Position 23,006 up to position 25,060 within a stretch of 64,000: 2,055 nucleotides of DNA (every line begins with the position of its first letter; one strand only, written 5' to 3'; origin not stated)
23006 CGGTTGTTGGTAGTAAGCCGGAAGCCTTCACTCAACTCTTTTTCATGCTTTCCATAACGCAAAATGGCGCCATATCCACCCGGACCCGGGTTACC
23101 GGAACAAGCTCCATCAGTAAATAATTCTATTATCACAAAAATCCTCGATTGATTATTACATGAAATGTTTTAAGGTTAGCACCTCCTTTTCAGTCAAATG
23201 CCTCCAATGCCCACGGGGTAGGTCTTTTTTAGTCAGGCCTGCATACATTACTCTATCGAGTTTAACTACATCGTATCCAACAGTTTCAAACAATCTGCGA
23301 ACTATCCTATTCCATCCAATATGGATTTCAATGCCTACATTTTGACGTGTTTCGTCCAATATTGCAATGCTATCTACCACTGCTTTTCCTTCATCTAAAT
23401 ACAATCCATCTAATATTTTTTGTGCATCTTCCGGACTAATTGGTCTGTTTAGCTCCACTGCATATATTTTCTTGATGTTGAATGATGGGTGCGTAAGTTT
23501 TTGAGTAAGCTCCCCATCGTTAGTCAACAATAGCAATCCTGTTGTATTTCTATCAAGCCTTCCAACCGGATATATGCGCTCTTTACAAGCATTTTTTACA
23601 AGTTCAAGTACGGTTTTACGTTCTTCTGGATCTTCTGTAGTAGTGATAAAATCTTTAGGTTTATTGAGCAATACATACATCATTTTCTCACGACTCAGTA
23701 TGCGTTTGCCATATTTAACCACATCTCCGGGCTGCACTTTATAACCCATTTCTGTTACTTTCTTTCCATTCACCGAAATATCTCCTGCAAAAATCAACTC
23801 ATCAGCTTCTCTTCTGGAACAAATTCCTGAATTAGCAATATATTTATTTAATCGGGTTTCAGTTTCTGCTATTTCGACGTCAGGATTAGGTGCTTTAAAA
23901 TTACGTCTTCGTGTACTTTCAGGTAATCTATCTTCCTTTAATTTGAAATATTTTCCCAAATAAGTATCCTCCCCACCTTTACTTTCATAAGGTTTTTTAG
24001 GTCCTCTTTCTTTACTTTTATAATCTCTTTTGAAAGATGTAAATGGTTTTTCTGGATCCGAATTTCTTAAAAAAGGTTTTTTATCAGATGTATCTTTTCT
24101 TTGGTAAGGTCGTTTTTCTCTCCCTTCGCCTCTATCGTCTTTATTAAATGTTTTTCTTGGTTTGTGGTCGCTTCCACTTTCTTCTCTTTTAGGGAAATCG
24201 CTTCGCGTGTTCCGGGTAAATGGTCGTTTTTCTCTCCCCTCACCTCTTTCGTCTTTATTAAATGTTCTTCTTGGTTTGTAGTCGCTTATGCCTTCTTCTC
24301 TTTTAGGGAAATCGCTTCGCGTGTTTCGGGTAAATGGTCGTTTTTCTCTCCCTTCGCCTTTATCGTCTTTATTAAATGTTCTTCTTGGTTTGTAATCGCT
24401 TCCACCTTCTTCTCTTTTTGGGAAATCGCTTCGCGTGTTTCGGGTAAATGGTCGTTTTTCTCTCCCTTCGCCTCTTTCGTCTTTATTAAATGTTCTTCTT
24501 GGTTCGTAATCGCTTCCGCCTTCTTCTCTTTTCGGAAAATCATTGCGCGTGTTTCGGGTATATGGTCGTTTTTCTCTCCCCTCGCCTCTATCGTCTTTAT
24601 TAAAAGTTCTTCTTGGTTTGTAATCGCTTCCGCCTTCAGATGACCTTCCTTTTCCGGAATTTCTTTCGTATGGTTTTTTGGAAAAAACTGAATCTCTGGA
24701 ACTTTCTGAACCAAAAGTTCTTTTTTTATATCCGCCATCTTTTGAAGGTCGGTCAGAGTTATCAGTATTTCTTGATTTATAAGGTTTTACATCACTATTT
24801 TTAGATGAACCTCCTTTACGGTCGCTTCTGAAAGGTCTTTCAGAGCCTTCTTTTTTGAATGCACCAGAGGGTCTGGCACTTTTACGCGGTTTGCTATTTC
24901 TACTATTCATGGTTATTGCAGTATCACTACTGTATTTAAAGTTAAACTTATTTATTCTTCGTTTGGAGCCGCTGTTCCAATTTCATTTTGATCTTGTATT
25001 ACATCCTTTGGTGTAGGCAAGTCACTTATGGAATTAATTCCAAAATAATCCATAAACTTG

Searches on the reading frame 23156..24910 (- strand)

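Call 35: search_protein_families(library=ncbifam, proteins=[window:23156-24910:-], max_evalue=1e-10)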
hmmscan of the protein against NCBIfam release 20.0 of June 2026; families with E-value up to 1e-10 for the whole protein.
window:23156-24910:- (584 aa): 6 families
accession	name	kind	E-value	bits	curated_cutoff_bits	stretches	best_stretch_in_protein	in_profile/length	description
NF007784.0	PRK10475.1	equivalog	8.6e-49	166.1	318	1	348-580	3-232/290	23S rRNA pseudouridine(2604) synthase RluF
TIGR00093.1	TIGR00093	subfamily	2.1e-43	147.9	109.3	1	416-574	1-161/161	pseudouridine synthase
NF008097.0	PRK10839.1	equivalog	1.5e-36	126.2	275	1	353-579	2-229/232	16S rRNA pseudouridine(516) synthase RsuA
NF007976.1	PRK10700.1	equivalog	8.4e-36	123.6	290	1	353-580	4-240/291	23S rRNA pseudouridine(2605) synthase RluB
NF008487.1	PRK11394.1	equivalog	2.4e-17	63.1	284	1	407-574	25-206/206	23S rRNA pseudouridine(2457) synthase RluE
TIGR00005.1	rluA_subfam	subfamily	4.4e-11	42.6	192.7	0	351-466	5-140/298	RluA family pseudouridine synthase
